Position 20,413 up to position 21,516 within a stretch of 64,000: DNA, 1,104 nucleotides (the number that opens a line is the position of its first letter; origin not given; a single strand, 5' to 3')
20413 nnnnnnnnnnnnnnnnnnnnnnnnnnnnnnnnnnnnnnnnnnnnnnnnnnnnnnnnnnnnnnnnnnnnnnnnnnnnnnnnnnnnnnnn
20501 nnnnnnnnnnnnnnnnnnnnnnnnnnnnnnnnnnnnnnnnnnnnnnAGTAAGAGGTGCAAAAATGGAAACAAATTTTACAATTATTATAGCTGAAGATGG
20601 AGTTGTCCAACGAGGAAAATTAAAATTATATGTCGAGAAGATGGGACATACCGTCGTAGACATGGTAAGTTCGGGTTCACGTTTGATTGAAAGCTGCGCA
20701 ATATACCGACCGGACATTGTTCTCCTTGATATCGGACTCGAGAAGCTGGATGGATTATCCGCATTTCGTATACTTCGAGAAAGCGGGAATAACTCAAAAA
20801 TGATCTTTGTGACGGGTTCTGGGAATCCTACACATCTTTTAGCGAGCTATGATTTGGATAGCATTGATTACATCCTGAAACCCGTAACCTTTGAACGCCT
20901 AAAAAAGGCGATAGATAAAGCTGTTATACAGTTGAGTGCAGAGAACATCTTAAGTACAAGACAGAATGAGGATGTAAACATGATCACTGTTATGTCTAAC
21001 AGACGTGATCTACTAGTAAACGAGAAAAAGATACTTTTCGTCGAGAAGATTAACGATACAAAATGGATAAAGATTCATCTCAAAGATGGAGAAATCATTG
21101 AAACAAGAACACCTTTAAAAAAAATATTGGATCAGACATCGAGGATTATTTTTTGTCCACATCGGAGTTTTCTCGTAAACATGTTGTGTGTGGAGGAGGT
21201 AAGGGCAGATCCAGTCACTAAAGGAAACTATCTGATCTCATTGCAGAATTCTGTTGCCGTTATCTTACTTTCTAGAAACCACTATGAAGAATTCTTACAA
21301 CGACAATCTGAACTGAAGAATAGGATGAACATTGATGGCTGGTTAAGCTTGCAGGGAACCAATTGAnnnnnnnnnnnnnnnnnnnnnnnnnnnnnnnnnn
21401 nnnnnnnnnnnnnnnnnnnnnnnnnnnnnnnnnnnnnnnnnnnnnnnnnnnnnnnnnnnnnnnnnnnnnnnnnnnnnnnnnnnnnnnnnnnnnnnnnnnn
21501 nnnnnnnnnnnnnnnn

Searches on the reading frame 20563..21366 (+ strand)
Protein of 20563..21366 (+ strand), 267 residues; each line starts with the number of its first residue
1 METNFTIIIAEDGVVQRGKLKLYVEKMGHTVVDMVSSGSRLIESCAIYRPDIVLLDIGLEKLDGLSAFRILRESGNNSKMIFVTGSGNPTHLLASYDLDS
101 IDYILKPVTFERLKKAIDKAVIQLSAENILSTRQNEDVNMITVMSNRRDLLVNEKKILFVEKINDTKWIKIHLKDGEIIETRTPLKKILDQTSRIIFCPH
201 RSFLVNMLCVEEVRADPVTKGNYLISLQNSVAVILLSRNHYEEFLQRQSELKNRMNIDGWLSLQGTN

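Call 73: search_protein_families(library=pfam, proteins=[window:20563-21366:+], max_evalue=0.01)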
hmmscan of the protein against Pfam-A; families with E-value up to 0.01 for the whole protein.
window:20563-21366:+ (267 aa): 2 families
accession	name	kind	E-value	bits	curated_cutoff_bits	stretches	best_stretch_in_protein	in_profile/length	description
PF00072.30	Response_reg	-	2.2e-19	70.1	30.2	1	7-117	1-110/111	Response regulator receiver domain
PF04397.21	LytTR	-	2.5e-10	40.9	22.6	1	150-246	4-95/98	LytTr DNA-binding domain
